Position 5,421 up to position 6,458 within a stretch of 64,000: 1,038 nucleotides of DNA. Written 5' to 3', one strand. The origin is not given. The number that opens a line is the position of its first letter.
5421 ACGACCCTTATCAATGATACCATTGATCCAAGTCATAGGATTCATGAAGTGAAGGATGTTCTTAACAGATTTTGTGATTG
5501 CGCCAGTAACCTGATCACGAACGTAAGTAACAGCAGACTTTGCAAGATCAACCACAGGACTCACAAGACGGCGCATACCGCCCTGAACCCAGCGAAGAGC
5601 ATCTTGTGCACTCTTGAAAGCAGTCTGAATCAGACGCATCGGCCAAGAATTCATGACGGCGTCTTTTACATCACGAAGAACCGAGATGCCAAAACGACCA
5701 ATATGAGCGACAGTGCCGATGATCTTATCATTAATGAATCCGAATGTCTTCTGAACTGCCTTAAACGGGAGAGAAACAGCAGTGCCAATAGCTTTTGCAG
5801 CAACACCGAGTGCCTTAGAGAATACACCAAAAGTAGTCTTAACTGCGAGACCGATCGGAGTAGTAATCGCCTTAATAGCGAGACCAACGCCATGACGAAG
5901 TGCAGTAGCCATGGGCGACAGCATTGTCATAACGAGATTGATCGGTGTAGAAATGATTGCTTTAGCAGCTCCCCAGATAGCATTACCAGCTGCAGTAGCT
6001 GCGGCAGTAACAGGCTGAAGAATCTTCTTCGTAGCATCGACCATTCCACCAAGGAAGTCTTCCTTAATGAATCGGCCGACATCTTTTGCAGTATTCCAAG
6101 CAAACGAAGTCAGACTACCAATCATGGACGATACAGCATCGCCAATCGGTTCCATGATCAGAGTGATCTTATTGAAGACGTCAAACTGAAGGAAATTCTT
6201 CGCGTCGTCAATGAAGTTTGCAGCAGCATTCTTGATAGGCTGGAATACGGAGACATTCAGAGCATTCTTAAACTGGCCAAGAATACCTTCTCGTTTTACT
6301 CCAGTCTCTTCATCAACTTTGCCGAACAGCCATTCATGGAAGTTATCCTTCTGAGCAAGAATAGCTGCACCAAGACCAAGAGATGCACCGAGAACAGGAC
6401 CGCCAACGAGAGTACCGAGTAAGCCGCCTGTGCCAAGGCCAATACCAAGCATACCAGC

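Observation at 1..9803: A giant ORF of more than 3,267 codons, missing from the ORF track, fills the first 9.8 kb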

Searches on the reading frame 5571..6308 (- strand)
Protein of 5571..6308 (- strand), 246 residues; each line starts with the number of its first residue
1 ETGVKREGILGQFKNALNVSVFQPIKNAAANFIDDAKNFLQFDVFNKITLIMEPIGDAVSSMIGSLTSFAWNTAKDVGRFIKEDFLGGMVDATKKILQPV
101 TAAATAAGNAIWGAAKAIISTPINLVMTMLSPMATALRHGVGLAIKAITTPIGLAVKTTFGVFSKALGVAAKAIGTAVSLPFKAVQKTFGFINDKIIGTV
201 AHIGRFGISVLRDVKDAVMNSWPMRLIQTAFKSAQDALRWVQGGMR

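Call 109: search_dna_similar(query=window:5571-6308:-, collection=phages, mode=protein, max_evalue=0.01, max_rows=40, rows=spread)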
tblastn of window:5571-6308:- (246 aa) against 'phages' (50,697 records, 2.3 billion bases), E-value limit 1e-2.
No match.
